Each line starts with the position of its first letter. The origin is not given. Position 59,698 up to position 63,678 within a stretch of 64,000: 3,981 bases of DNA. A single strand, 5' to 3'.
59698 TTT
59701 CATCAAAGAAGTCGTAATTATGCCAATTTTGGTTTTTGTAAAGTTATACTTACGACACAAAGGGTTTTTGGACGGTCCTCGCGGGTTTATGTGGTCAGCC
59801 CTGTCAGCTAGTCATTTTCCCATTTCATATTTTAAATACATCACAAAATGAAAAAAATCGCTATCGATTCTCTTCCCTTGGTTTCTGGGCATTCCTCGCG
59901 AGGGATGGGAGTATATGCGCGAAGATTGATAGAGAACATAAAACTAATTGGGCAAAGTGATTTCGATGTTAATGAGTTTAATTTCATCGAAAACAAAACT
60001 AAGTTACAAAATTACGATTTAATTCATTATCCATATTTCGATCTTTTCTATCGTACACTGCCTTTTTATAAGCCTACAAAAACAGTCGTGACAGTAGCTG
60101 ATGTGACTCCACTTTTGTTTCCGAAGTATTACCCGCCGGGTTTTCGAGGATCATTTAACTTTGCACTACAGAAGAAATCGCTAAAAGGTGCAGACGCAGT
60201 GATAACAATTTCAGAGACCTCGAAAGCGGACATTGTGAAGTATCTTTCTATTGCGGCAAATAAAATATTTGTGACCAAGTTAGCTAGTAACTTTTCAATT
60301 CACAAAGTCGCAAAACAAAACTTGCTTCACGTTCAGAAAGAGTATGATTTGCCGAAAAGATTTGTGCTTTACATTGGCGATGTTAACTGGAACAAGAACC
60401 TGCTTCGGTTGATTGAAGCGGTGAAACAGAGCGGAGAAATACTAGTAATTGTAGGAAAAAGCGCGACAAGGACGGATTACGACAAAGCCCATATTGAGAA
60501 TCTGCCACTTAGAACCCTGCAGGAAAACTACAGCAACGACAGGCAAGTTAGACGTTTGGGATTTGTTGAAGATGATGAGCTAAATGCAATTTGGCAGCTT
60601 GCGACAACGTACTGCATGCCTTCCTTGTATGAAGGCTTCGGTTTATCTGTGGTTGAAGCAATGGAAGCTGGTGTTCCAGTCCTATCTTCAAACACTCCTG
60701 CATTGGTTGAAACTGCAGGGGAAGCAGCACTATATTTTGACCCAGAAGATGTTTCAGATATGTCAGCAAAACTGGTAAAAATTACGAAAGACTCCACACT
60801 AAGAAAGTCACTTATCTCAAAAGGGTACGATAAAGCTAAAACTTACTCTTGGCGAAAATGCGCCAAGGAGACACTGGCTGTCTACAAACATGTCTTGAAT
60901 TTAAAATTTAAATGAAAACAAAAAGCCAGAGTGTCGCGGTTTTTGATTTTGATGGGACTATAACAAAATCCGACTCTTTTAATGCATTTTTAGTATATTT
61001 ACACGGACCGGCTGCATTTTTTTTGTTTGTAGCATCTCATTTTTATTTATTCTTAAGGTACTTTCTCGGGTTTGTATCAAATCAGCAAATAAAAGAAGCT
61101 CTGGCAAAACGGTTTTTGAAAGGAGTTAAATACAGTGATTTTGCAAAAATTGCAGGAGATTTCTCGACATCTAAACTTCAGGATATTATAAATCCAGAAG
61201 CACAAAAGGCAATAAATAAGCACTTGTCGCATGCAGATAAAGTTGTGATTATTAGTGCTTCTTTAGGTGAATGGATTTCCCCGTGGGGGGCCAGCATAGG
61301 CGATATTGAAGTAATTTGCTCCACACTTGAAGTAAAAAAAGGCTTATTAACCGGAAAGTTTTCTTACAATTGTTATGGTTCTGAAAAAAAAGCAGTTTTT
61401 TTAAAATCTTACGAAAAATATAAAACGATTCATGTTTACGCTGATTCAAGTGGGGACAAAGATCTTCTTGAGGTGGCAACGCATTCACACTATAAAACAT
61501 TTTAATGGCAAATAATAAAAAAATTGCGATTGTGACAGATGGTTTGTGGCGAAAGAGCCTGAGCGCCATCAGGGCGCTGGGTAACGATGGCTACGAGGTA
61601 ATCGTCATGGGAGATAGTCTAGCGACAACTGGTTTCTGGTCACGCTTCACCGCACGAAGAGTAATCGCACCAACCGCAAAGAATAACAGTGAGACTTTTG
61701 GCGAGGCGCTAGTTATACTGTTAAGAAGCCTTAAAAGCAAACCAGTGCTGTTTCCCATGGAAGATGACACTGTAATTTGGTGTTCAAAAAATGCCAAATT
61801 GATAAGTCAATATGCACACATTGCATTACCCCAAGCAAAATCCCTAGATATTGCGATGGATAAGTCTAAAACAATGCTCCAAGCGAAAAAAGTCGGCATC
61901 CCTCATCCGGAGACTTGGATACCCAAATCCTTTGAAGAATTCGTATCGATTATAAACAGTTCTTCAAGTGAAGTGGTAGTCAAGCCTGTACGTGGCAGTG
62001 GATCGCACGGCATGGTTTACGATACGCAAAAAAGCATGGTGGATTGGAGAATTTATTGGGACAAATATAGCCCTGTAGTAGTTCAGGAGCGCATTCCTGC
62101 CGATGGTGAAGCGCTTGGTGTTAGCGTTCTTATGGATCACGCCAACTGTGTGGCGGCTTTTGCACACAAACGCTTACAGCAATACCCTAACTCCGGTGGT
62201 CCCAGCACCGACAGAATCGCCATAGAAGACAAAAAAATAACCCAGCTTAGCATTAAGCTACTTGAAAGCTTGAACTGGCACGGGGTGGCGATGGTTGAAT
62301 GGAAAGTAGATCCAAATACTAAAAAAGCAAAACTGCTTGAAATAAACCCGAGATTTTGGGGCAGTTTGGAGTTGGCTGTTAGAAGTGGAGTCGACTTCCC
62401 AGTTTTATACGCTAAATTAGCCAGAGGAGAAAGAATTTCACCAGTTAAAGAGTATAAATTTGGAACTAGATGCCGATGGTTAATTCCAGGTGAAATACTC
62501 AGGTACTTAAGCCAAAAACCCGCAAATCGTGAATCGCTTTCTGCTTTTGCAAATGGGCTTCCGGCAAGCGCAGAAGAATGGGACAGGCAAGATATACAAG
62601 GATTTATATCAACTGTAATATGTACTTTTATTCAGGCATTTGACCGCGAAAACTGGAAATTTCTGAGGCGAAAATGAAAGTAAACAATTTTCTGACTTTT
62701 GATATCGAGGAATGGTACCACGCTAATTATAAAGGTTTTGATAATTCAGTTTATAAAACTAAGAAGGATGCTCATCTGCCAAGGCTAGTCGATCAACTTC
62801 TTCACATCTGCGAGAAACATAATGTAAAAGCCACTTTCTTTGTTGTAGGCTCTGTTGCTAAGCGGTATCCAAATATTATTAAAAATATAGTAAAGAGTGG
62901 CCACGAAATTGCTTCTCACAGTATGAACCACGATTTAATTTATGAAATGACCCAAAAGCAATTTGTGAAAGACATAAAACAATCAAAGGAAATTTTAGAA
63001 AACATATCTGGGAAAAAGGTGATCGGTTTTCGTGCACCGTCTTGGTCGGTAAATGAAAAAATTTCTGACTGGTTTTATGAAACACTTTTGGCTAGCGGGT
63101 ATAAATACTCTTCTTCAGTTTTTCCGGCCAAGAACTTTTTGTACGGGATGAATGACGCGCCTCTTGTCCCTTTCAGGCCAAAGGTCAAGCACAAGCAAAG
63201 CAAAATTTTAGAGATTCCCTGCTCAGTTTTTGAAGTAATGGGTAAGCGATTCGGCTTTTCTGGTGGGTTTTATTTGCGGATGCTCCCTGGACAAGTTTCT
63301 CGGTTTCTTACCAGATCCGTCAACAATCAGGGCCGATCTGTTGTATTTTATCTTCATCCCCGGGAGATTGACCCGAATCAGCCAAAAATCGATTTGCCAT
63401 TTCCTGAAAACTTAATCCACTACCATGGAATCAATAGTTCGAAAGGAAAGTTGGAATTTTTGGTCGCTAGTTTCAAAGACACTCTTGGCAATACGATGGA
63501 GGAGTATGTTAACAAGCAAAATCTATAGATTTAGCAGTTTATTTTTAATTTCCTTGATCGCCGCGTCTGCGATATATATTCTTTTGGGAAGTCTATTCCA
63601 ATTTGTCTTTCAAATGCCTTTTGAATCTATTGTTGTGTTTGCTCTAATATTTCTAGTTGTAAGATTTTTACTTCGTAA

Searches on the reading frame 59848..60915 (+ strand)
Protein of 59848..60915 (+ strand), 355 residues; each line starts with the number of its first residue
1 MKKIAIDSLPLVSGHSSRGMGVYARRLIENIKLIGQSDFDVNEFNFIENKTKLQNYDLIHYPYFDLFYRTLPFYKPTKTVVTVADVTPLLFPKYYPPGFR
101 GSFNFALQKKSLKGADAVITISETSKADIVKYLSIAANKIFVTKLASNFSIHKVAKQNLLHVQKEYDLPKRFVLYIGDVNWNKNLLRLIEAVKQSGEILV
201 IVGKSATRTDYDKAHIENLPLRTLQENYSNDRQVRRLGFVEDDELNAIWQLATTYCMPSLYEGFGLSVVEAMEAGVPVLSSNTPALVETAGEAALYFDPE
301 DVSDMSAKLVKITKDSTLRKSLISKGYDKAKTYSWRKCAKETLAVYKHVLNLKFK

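Call 45: search_protein_families(library=ncbifam, proteins=[window:59848-60915:+], max_evalue=1e-10)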
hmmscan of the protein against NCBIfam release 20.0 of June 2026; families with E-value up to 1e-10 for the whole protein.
window:59848-60915:+ (355 aa): 9 families
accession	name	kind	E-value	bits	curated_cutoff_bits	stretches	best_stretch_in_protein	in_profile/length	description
TIGR04047.1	MSMEG_0565_glyc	hypoth_equivalog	3.7e-29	102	259.85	1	106-347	130-372/373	MSMEG_0565 family glycosyltransferase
TIGR02149.1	glgA_Coryne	subfamily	6.8e-23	81.4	302.4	1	107-350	137-391/391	glycogen synthase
NF038295.1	EPS_HpsP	equivalog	4.1e-17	62.3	550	1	105-349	145-387/388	hormogonium polysaccharide biosynthesis glycosyltransferase HpsP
TIGR03449.1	mycothiol_MshA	equivalog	1.3e-14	54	462.5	1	112-350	162-404/406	D-inositol-3-phosphate glycosyltransferase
NF041010.1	glycosy_Agl16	equivalog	1.8e-14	53.3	575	1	102-349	121-351/352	glycosylation protein Agl16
NF047684.1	TeichurnBiosyTuaC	equivalog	1.9e-14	53.4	550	1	108-350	158-390/391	teichuronic acid biosynthesis protein TuaC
TIGR03999.1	thiol_BshA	equivalog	2.1e-13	50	273.7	1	111-350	141-374/375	N-acetyl-alpha-D-glucosaminyl L-malate synthase BshA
NF038298.1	EPS_HpsO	equivalog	2.2e-11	43.2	575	1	107-349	139-387/388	hormogonium polysaccharide biosynthesis glycosyltransferase HpsO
TIGR04157.1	glyco_rSAM_CFB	subfamily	2.4e-11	43.3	400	0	106-290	161-339/406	TIGR04157 family glycosyltransferase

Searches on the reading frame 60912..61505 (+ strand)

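Call 45: search_protein_families(library=ncbifam, proteins=[window:60912-61505:+], max_evalue=1e-10)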
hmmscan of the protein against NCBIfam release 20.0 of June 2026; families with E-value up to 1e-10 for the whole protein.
window:60912-61505:+ (197 aa): 2 families
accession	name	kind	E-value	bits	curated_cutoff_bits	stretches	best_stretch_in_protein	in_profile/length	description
TIGR01490.1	HAD-SF-IB-hyp1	subfamily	1.9e-28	100.1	98.3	1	9-194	2-195/202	HAD-IB family hydrolase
TIGR01488.1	HAD-SF-IB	subfamily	1.4e-17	64.2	45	1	8-187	1-175/177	HAD-IB family phosphatase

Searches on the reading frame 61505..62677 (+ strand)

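Call 45: search_protein_families(library=ncbifam, proteins=[window:61505-62677:+], max_evalue=1e-10)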
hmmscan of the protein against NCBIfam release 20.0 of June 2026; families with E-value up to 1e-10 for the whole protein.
window:61505-62677:+ (390 aa): 4 families
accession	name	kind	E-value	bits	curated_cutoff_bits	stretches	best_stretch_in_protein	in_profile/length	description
NF009405.0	PRK12767.1-4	equivalog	4.3e-20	71.9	390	1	101-314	94-296/320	carbamoyl phosphate synthase-like protein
NF009402.0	PRK12767.1-1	equivalog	1.2e-17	63.7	218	1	29-294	29-286/329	carbamoyl phosphate synthase-like protein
NF009406.0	PRK12767.1-5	equivalog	4.1e-13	49.1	271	1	104-303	98-290/327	carbamoyl phosphate synthase-like protein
NF005315.0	PRK06849.1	equivalog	3.8e-11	42.6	406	1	3-292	2-284/389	hypothetical protein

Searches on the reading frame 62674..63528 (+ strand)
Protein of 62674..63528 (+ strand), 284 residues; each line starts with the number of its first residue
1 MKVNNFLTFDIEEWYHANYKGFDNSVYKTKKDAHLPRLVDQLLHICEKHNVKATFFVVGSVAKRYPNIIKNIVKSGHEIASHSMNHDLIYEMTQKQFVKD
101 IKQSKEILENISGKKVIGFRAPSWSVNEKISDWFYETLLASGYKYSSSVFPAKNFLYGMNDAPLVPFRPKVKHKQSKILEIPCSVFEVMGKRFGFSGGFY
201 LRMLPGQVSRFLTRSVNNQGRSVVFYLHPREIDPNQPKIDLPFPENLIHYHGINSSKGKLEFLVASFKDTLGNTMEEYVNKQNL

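Call 45: search_protein_families(library=ncbifam, proteins=[window:62674-63528:+], max_evalue=1e-10)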
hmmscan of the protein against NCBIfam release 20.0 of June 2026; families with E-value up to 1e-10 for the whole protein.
window:62674-63528:+ (284 aa): 8 families
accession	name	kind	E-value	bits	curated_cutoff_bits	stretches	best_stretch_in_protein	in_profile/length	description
TIGR03006.1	pepcterm_polyde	equivalog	4.3e-77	258.9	276.2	1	5-268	1-263/272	XrtA system polysaccharide deacetylase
TIGR02764.1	spore_ybaN_pdaB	equivalog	6.2e-23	81.6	237.4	1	37-130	19-112/191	polysaccharide deacetylase family sporulation protein PdaB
NF045821.1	PgAcgDacpgdA1_Bac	equivalog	5.2e-19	68.2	400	1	39-134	103-198/282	peptidoglycan-N-acetylglucosamine deacetylase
TIGR04243.1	nodulat_NodB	equivalog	9.2e-19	67.7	240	1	25-124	3-103/197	chitooligosaccharide deacetylase NodB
TIGR02873.1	spore_ylxY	hypoth_equivalog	3.5e-17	62.5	391.5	1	39-131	100-192/268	probable sporulation protein, polysaccharide deacetylase family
NF045822.1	PgAcgDacpgdA2_Bac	equivalog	2.6e-15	56.5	400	1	36-125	81-170/274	peptidoglycan-N-acetylglucosamine deacetylase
TIGR02884.1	spore_pdaA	equivalog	3.1e-15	56.5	298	1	26-128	39-142/224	delta-lactam-biosynthetic de-N-acetylase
NF045820.1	PgAcgDacpgdA_Strep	equivalog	5.5e-11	41.9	800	1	24-130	268-374/463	peptidoglycan-N-acetylglucosamine deacetylase PgdA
